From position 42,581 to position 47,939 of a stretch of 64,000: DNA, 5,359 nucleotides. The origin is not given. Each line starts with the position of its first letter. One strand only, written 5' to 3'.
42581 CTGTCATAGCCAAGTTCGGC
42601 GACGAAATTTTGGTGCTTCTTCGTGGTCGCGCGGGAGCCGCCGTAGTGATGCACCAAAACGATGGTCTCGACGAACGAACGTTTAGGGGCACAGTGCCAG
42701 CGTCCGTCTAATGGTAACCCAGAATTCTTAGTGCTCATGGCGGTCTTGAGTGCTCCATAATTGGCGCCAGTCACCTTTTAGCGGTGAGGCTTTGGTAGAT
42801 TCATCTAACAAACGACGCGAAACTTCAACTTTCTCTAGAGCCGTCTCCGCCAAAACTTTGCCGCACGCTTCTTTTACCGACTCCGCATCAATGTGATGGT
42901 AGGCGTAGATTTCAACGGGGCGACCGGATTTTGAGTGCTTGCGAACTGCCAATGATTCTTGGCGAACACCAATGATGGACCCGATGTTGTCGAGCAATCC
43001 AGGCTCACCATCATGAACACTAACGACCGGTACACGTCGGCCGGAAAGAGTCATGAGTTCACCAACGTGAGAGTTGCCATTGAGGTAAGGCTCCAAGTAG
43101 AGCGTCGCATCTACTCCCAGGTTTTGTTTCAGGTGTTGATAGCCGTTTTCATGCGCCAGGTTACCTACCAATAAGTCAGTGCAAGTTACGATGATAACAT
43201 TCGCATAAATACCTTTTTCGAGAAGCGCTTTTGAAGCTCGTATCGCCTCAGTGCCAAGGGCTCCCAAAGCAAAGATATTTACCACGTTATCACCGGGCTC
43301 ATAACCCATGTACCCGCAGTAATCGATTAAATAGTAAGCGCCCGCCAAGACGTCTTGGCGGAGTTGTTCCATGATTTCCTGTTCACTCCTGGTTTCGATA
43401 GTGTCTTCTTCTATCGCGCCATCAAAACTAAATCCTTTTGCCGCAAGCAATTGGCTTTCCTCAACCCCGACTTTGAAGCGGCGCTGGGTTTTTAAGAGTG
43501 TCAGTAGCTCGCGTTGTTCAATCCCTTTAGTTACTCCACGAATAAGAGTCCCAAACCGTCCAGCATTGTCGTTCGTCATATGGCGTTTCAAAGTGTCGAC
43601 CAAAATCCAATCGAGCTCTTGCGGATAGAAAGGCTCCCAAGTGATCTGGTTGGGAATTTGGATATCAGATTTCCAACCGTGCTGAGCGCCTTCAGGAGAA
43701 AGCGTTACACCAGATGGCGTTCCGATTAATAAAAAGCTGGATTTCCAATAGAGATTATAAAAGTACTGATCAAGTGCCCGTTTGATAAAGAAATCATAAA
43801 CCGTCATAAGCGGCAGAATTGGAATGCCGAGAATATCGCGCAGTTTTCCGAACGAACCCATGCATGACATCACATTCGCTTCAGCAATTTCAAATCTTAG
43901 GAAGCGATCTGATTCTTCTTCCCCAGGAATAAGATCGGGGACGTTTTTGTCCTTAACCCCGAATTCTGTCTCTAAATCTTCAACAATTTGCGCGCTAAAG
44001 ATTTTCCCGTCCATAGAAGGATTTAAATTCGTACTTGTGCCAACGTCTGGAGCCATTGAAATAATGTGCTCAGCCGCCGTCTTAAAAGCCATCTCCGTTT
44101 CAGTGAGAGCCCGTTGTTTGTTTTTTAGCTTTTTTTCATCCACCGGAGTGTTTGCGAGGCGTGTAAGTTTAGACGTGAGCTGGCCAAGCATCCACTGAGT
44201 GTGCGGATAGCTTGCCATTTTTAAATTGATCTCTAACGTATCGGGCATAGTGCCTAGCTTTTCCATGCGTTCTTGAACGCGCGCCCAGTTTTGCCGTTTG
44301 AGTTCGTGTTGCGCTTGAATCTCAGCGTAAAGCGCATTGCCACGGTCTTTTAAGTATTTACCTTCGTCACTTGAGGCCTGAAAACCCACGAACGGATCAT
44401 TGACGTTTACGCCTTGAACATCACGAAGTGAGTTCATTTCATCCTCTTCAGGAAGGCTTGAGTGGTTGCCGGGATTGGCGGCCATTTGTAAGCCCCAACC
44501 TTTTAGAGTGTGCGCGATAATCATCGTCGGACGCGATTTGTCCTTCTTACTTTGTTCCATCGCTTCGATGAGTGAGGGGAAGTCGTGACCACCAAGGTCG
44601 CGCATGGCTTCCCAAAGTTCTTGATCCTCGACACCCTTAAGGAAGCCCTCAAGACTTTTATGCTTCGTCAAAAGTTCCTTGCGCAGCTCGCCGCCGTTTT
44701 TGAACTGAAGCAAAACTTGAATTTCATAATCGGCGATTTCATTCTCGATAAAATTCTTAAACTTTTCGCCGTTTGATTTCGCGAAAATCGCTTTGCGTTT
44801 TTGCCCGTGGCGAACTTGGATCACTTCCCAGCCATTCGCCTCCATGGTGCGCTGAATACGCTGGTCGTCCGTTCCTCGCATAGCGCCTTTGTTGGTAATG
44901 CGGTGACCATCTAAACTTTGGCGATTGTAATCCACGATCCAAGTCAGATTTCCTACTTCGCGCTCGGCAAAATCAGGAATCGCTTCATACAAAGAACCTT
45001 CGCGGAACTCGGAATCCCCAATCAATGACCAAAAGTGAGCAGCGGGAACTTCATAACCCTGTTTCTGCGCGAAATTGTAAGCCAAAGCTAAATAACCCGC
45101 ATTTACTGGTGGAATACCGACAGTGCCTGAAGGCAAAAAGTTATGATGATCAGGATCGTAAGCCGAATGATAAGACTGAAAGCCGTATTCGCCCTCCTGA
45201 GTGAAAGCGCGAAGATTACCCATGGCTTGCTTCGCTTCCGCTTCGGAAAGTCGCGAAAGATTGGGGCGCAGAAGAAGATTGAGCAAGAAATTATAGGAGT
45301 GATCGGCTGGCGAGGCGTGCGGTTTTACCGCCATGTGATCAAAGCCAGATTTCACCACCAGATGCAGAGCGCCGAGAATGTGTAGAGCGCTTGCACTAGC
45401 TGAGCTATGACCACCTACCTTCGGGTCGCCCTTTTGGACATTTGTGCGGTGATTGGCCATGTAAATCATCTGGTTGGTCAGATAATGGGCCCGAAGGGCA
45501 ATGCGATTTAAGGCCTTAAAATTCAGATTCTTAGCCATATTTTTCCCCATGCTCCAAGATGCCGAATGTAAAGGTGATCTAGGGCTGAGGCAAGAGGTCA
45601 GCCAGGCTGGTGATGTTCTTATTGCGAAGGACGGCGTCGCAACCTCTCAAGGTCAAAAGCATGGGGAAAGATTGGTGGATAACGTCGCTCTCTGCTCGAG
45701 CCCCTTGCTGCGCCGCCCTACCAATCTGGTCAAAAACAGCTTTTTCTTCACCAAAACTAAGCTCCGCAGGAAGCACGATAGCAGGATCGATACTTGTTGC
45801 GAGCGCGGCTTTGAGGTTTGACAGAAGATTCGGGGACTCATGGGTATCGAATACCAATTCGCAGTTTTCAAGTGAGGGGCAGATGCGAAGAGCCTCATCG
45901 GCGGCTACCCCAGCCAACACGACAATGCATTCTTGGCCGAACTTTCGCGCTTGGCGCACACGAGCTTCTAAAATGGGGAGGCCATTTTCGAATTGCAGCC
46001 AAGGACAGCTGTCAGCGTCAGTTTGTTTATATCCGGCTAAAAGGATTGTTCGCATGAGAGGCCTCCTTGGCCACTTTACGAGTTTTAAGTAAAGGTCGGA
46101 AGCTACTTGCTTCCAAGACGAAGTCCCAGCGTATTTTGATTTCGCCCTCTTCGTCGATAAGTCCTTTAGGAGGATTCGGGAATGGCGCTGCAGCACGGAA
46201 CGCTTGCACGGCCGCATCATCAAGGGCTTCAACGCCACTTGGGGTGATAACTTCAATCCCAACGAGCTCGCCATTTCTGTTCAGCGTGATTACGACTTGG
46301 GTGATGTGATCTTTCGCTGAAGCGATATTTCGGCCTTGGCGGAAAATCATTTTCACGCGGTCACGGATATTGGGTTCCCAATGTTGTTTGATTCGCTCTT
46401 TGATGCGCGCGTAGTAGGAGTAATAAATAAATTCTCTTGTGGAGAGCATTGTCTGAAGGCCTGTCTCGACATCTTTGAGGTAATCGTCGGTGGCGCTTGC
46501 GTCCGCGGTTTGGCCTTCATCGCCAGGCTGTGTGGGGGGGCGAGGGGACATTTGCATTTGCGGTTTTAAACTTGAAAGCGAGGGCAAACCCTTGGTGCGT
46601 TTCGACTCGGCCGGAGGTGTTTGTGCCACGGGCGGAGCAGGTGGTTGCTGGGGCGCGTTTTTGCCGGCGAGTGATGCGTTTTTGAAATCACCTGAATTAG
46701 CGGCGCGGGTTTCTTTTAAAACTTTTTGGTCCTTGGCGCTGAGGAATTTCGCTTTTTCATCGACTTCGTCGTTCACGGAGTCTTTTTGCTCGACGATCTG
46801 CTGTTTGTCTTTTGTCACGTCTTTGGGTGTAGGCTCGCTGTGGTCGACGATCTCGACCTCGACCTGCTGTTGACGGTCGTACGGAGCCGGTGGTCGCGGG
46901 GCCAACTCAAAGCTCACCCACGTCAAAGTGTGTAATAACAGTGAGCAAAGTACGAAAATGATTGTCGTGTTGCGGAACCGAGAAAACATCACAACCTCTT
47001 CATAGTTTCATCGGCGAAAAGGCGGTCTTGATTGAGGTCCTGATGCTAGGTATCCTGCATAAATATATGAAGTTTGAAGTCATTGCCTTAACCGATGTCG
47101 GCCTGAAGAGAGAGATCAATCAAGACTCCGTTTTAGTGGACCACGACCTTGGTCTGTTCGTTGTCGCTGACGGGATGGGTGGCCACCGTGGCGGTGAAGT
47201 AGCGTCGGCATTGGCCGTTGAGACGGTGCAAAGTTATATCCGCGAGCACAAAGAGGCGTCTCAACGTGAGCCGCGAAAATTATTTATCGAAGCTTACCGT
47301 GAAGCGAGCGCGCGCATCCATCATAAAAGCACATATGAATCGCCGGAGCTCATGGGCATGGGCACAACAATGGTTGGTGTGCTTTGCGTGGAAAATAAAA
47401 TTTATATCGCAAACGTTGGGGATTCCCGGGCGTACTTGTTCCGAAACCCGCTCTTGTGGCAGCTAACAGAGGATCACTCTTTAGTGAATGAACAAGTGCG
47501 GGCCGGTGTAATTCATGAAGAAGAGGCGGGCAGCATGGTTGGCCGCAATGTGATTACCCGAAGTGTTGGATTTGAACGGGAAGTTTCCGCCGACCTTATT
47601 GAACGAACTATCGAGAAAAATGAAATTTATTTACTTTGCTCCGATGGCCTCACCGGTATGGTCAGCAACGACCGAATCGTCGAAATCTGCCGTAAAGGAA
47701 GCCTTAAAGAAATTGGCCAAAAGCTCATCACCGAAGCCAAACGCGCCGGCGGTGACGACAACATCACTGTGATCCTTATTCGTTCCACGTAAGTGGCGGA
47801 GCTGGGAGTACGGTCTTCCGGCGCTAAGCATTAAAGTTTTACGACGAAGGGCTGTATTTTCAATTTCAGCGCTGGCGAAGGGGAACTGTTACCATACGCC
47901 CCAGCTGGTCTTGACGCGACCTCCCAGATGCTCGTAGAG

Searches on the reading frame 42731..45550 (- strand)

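Call 25: search_protein_families(library=pfam, proteins=[window:42731-45550:-], max_evalue=0.00001)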
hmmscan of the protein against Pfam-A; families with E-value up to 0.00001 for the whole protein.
window:42731-45550:- (940 aa): 1 family
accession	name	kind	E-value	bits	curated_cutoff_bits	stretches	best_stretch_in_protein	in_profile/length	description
PF00456.26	Transketolase_N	-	2.2e-16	60.2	22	2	313-418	208-314/334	Transketolase, thiamine diphosphate binding domain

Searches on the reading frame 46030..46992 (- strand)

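Call 25: search_protein_families(library=pfam, proteins=[window:46030-46992:-], max_evalue=0.00001)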
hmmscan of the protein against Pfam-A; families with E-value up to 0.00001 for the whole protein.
window:46030-46992:- (321 aa): 2 families
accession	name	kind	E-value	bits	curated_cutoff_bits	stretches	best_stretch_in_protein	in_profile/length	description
PF13103.11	TonB_2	-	7.3e-12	45.7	22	1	192-278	3-76/85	TonB C terminal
PF03544.19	TonB_C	-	1.5e-07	32.2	24.6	1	232-293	19-79/79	Gram-negative bacterial TonB protein C-terminal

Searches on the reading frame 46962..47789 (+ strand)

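Call 25: search_protein_families(library=pfam, proteins=[window:46962-47789:+], max_evalue=0.00001)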
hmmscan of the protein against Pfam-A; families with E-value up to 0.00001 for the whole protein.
window:46962-47789:+ (276 aa): 2 families
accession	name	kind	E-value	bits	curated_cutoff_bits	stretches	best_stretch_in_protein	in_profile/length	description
PF00481.26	PP2C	-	1.9e-19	70.8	20.3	1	62-268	33-255/255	Protein phosphatase 2C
PF13672.11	PP2C_2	-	1.1e-15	58.2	24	1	51-173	10-135/209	Protein phosphatase 2C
